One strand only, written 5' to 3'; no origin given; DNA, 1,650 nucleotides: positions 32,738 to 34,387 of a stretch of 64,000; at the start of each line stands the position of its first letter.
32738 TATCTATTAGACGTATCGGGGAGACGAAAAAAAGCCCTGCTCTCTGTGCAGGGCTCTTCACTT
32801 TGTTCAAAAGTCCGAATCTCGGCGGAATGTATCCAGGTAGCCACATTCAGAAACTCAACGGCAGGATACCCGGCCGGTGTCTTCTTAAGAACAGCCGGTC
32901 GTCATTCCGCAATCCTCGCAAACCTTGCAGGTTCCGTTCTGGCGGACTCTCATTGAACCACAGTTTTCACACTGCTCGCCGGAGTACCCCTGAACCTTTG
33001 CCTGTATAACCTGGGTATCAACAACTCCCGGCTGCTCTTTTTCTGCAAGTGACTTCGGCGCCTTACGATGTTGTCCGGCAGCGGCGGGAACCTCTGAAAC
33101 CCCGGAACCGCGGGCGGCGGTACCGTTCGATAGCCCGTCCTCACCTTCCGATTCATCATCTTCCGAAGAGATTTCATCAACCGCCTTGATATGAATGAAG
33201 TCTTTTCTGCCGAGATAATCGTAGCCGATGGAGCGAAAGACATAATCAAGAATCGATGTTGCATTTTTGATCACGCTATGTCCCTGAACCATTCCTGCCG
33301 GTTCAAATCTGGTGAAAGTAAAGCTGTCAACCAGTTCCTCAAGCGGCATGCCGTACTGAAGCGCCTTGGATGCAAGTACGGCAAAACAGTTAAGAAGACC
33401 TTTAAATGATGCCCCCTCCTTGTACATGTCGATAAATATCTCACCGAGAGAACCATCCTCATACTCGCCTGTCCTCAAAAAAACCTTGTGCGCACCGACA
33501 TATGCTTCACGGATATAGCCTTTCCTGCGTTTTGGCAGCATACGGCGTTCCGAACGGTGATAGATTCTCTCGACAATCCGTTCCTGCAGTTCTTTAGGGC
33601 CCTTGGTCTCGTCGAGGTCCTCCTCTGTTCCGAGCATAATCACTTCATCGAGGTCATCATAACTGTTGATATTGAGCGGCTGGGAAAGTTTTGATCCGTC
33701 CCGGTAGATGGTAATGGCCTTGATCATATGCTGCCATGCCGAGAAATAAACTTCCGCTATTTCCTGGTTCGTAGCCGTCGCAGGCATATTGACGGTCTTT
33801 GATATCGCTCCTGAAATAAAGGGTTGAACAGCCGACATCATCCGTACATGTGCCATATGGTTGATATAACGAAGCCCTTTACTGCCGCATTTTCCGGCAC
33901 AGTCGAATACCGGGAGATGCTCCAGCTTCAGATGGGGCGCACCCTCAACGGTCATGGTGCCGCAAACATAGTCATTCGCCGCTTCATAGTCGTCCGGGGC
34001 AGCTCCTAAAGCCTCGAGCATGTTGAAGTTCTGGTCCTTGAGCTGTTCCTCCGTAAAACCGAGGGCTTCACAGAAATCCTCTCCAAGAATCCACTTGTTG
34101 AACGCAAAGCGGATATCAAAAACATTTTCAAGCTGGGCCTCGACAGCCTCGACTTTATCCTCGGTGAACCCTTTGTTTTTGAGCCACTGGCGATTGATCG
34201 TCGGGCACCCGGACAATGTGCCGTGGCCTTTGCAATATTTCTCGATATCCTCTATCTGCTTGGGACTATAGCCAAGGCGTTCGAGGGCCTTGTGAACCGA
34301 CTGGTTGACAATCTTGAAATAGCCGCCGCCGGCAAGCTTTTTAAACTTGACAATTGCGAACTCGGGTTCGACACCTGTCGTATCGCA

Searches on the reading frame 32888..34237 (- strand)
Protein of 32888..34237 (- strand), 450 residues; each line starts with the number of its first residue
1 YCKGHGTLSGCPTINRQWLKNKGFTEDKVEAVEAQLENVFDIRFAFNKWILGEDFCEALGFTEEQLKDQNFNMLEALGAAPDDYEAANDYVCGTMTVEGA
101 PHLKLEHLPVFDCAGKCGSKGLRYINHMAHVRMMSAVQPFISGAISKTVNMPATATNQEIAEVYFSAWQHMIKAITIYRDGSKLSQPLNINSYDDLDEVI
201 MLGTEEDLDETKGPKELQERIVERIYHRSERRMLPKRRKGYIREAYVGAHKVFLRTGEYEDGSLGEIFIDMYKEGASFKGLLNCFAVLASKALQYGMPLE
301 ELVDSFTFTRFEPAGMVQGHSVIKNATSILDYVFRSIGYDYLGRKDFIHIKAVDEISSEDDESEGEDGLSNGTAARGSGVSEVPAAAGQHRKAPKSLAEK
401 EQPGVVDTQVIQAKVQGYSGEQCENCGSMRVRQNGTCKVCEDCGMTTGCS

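Call 8: find_related_loci(query=window:32888-34237:-, collection=genome_contigs, flank=10000)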
Query window:32888-34237:- (450 aa) in genome_contigs; peptide patterns used: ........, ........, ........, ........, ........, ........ (x = any residue, [..] = any of these).
599 stretches matched a pattern (row limit reached: there are more); 578 encode a relative of the query (tblastn E <= 1e-3); the best 80 are kept; 80 distinct loci.
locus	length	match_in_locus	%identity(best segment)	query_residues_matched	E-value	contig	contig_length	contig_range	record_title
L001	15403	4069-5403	90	1-450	0e+0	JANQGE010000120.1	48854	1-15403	MAG: Chlorobium sp. isolate PL23b_bin.32 k99_1546917, whole genome shotgun sequence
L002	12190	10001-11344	89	1-450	0e+0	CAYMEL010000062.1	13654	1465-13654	MAG TPA_asm: uncultured Chlorobium sp. isolate SRP167671_co2_47 genome assembly, contig: NODE_5852_length_13654_cov_63.6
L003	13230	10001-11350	89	1-450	0e+0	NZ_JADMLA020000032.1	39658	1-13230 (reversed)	MAG: Prosthecochloris sp. isolate N2 k99_8645, whole genome shotgun sequence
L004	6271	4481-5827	88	1-450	0e+0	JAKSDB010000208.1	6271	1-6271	MAG: Chlorobiales bacterium isolate MAG.374 k141_2043011, whole genome shotgun sequence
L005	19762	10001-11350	88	1-450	0e+0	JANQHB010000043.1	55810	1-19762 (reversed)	MAG: Chlorobium sp. isolate PL23b_bin.75 k99_447350, whole genome shotgun sequence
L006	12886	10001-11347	86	1-450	0e+0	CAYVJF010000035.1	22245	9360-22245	MAG TPA_asm: uncultured Chlorobium sp. isolate SRP167671_co2_223 genome assembly, contig: NODE_3134_length_22245_cov_132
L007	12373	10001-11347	85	1-450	0e+0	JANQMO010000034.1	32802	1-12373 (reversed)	MAG: Chlorobium sp. isolate PL25b_bin.21 k99_2337164, whole genome shotgun sequence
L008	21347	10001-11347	85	1-450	0e+0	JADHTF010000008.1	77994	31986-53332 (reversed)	MAG: Chlorobium phaeobacteroides isolate BS150m-G13 BS-150m-C223, whole genome shotgun sequence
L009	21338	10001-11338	83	1-450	0e+0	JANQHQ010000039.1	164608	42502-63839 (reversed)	MAG: Chlorobium sp. isolate PL24a_bin.10 k99_2231176, whole genome shotgun sequence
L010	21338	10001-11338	80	1-450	0e+0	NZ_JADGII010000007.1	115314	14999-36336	Prosthecochloris ethylica strain N3 NODE_9_length_115314_cov_128.978396, whole genome shotgun sequence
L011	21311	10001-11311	79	1-450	0e+0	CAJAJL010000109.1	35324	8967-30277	MAG: uncultured Chlorobiaceae bacterium isolate A-4_bin-195 genome assembly, contig: bin-195:109/129, whole genome shotg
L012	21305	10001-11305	79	1-450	0e+0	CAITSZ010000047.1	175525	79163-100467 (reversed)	MAG: uncultured Chlorobiaceae bacterium isolate Ki1-2-7m_bin-861 genome assembly, contig: bin-861:47/49, whole genome sh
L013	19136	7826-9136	77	1-450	0e+0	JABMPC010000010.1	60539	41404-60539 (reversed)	MAG: Chlorobium sp. isolate bin.97 k141_449157, whole genome shotgun sequence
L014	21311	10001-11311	78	1-450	0e+0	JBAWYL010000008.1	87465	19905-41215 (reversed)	MAG: Chlorobiaceae bacterium isolate ELA088 MAG088_8, whole genome shotgun sequence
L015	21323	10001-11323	78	1-450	0e+0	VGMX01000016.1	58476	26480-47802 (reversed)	MAG: Chlorobiota bacterium isolate M_DeepCast_65m_m2_268 M_DeepCast_65m_m2_268_Ga0194120_10000813, whole genome shotgun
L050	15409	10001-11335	76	1-450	0e+0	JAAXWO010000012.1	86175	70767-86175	MAG: Chlorobiaceae bacterium isolate W9_Combined_metabat2_022 W9_Combined_metabat2_022_NODE_138, whole genome shotgun se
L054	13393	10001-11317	75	1-450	0e+0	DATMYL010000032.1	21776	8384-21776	MAG TPA_asm: Chlorobaculum sp. isolate SMAG_U13146 k141_99321, whole genome shotgun sequence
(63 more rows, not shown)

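Call 91: search_protein_families(library=pfam, proteins=[L005:11978-12889:+, L050:11555-12301:+, L050:12367-13209:+, L050:13319-14071:+, L050:14129-14983:+, L054:12262-12702:+, L054:11413-11907:+], max_evalue=0.01)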
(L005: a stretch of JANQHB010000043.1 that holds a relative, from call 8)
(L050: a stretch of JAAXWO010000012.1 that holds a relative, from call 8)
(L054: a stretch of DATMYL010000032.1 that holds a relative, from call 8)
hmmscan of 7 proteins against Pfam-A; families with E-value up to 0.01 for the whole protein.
L005:11978-12889:+ (303 aa): 2 families
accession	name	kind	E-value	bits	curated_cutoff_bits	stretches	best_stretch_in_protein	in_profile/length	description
PF13676.11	TIR_2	-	7.6e-14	52.7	28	1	157-264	2-103/122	TIR domain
PF05014.21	Nuc_deoxyrib_tr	-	6.3e-05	23.5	28.8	1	50-100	50-102/117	Nucleoside 2-deoxyribosyltransferase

L050:11555-12301:+ (248 aa): 1 family
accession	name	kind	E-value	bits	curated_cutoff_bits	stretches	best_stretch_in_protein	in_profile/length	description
PF13643.11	DUF4145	-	7.4e-16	58.4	23.1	1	133-219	2-88/88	Domain of unknown function (DUF4145)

L050:12367-13209:+ (280 aa): 1 family
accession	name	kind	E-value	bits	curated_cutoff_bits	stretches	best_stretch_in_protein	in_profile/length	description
PF18476.7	PIN_8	-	0.0096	16.3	26.1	0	60-163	42-136/227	PIN like domain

L050:13319-14071:+ (250 aa): 1 family
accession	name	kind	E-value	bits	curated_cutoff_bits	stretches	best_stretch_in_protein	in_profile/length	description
PF13391.12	HNH_2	-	3.4e-05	24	21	1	33-82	6-59/66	HNH endonuclease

L050:14129-14983:+ (284 aa): 1 family
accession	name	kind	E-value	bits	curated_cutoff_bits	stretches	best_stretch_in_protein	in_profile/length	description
PF18863.6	AbiJ_NTD4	-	2.6e-06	28.4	34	1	15-172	2-144/152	AbiJ N-terminal domain 4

L054:12262-12702:+ (146 aa): 0 families

L054:11413-11907:+ (164 aa): 1 family
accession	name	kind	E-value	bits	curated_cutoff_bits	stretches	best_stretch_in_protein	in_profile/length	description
PF04307.19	YdjM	-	0.00042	20.3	29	1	51-138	62-134/176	YdjM inner membrane protein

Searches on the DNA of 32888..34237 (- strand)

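Call 49: search_with_rna_model(model_id=R1, sources=[L001, L002, L003, L004, L005, L006, L007, L008, L009, L010, L011, L012, L013, L014, L015, L016, L017, L018, L019, L020, L021, L022, L023, L024, L025, L026, L027, L028, L029, L030, L031, L032, L033, L034, L035, L036, L037, L038, L039, L040, L041, L042, L043, L044, L045, L046, L047, L048, L049, L050, L051, L052, L053, L054, L055, L056, L057, L058, L059, L060, L061, L062, L063, L064, L065, L066, L067, L068, L069, L070, L071, L072, L073, L074, L075, L076, L077, L078, L079, L080, L081, L082, L083, L084, L085, L086, L087, L088, L089, L090], max_evalue=10)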
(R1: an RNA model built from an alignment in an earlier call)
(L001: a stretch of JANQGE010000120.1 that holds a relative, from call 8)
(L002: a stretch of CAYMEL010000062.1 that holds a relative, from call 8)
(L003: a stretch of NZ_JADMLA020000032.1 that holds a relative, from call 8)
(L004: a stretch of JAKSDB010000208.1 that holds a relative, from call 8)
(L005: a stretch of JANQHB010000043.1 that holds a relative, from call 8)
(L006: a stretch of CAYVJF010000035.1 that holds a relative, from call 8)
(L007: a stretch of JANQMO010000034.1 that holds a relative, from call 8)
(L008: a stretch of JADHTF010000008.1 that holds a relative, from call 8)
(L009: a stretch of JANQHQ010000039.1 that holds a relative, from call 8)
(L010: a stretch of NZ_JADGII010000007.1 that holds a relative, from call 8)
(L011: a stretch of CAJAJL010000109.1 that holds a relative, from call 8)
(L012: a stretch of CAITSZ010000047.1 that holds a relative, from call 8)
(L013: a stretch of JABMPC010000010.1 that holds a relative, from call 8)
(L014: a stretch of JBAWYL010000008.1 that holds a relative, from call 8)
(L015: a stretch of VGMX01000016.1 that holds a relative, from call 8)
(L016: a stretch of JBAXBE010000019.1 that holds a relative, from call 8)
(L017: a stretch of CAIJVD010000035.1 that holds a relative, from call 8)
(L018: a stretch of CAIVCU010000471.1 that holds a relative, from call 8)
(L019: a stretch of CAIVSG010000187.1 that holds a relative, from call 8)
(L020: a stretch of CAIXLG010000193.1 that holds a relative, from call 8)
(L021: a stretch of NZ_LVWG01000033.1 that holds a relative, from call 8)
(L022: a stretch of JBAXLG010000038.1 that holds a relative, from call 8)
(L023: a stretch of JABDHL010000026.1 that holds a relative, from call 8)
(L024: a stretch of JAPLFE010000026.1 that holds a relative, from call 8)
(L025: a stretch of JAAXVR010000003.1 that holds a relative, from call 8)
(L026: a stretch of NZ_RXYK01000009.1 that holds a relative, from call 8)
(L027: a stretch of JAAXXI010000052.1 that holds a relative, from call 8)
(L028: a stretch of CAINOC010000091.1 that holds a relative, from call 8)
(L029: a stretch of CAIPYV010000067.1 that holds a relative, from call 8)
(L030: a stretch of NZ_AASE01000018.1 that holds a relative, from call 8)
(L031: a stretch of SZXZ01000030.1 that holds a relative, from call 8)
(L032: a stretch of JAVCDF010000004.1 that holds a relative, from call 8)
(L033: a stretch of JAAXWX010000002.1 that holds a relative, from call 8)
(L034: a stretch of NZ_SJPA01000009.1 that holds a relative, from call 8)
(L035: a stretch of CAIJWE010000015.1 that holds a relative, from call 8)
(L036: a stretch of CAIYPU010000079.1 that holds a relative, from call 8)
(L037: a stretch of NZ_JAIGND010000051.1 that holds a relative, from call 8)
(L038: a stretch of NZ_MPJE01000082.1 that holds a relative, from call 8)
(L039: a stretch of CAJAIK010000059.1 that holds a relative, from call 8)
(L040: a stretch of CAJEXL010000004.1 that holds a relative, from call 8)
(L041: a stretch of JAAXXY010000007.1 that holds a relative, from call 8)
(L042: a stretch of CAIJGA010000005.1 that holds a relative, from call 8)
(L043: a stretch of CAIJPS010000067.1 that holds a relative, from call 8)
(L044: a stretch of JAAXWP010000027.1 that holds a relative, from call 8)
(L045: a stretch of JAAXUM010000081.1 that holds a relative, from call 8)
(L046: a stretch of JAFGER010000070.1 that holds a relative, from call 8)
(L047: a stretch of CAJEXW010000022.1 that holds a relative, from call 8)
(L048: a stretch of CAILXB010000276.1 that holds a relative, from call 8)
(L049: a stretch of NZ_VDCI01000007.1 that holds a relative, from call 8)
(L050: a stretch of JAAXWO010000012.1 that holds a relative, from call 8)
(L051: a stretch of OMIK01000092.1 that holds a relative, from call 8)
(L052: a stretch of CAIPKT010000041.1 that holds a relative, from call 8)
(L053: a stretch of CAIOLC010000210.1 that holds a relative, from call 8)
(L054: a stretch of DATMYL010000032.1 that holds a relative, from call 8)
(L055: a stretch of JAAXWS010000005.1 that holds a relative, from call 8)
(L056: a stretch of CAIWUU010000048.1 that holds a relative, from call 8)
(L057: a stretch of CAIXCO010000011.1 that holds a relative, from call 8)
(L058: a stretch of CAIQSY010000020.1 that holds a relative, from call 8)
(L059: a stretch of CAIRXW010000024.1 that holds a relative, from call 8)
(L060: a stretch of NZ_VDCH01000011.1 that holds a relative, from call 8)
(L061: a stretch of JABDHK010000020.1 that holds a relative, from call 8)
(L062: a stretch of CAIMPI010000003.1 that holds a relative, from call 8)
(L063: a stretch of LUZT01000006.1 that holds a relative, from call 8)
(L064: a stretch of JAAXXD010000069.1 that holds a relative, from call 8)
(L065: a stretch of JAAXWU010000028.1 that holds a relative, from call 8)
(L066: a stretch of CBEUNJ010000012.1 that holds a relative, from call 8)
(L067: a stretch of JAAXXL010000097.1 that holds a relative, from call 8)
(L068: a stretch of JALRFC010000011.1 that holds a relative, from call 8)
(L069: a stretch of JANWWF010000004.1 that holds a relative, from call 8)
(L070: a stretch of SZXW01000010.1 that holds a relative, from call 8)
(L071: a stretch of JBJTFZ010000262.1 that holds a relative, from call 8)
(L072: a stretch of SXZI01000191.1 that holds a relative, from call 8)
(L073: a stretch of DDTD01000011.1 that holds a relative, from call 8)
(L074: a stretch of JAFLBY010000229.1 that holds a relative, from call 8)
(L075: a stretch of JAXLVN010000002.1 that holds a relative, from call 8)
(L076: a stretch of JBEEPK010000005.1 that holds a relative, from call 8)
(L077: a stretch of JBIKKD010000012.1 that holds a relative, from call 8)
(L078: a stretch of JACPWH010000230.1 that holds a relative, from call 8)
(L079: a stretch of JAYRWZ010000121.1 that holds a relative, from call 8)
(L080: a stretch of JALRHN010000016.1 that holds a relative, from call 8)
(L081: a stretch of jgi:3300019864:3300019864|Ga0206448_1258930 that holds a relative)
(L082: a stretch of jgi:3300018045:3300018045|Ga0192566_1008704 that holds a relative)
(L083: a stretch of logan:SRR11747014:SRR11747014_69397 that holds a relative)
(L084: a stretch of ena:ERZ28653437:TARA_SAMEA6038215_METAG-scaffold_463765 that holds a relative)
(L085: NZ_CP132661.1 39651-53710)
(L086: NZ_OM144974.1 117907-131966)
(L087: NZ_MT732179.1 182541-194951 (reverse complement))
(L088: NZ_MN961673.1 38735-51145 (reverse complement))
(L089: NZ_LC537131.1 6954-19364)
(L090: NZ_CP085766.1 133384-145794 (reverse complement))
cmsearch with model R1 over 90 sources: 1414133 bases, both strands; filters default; matches with E-value up to 10: 24.
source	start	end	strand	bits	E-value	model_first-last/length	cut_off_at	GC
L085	7001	7060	+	61.3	3.7e-13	1-52/52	no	0.55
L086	7001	7060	+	61.3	3.7e-13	1-52/52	no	0.55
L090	8825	8884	+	61.3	3.7e-13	1-52/52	no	0.55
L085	6148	6207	+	61.1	4.1e-13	1-52/52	no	0.58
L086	4596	4655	+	60.4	6.7e-13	1-52/52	no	0.63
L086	6135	6204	+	57.6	3.9e-12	1-52/52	no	0.6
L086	7512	7571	+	56.5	7.8e-12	1-52/52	no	0.53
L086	3740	3799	+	55.5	1.5e-11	1-52/52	no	0.57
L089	8545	8604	+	55.1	1.9e-11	1-52/52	no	0.52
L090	7309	7389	+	52.8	8.4e-11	1-52/52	no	0.57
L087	7007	7066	+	52.8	8.5e-11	1-52/52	no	0.6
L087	7904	7975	+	50.7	3.2e-10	1-52/52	no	0.58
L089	8024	8093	+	45.8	7.1e-09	1-52/52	no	0.57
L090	7957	8028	+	45.6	8e-09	1-52/52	no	0.62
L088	7923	7994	+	42.6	5.6e-08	1-52/52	no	0.64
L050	12297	12348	+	39.1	5.2e-07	1-52/52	no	0.54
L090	340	396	-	38.4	8.2e-07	1-52/52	no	0.6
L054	12733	12793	+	37.7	1.3e-06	1-52/52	no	0.59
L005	11865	11953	+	36.6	2.6e-06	1-52/52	no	0.54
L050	13212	13299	+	30.6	0.00012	1-52/52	no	0.55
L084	1498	1558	+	27.8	0.00072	1-52/52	no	0.57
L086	3056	3125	+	20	0.1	1-52/52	no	0.51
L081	2687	2746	+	19.2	0.17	1-52/52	no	0.45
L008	12979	13040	+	17.7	0.46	1-52/52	no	0.58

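Call 50: search_with_rna_model(model_id=R1, sources=[L005, L008, L050, L054, L081, L004], filters=off, max_evalue=5, show_alignments=8)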
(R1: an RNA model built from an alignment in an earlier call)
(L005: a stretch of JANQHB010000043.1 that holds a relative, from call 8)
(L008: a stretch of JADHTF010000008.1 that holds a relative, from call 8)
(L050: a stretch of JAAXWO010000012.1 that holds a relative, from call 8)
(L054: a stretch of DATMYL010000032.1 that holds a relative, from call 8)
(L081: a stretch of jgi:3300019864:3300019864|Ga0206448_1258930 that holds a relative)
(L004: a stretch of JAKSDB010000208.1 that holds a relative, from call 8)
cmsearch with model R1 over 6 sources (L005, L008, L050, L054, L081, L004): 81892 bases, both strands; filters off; matches with E-value up to 5: 12.
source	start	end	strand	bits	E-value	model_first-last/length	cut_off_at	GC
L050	12297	12348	+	39.1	3e-08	1-52/52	no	0.54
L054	12733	12793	+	37.7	7.4e-08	1-52/52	no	0.59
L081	2687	2746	+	19.2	0.0099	1-52/52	no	0.45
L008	12979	13040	+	17.7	0.027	1-52/52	no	0.58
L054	12199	12217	-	16.1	0.074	1-52/52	no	0.37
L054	12199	12217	+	13.5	0.38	1-52/52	no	0.37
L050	14078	14143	+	11.1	1.7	1-52/52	no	0.55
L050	14978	15028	+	10.9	2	1-52/52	no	0.33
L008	3116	3146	+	10.8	2.1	1-52/52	no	0.39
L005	16749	16803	+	10.4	2.7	1-52/52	no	0.55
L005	15762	15781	-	9.8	4.1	1-52/52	no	0.55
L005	11934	11953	-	9.5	4.8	1-52/52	no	0.65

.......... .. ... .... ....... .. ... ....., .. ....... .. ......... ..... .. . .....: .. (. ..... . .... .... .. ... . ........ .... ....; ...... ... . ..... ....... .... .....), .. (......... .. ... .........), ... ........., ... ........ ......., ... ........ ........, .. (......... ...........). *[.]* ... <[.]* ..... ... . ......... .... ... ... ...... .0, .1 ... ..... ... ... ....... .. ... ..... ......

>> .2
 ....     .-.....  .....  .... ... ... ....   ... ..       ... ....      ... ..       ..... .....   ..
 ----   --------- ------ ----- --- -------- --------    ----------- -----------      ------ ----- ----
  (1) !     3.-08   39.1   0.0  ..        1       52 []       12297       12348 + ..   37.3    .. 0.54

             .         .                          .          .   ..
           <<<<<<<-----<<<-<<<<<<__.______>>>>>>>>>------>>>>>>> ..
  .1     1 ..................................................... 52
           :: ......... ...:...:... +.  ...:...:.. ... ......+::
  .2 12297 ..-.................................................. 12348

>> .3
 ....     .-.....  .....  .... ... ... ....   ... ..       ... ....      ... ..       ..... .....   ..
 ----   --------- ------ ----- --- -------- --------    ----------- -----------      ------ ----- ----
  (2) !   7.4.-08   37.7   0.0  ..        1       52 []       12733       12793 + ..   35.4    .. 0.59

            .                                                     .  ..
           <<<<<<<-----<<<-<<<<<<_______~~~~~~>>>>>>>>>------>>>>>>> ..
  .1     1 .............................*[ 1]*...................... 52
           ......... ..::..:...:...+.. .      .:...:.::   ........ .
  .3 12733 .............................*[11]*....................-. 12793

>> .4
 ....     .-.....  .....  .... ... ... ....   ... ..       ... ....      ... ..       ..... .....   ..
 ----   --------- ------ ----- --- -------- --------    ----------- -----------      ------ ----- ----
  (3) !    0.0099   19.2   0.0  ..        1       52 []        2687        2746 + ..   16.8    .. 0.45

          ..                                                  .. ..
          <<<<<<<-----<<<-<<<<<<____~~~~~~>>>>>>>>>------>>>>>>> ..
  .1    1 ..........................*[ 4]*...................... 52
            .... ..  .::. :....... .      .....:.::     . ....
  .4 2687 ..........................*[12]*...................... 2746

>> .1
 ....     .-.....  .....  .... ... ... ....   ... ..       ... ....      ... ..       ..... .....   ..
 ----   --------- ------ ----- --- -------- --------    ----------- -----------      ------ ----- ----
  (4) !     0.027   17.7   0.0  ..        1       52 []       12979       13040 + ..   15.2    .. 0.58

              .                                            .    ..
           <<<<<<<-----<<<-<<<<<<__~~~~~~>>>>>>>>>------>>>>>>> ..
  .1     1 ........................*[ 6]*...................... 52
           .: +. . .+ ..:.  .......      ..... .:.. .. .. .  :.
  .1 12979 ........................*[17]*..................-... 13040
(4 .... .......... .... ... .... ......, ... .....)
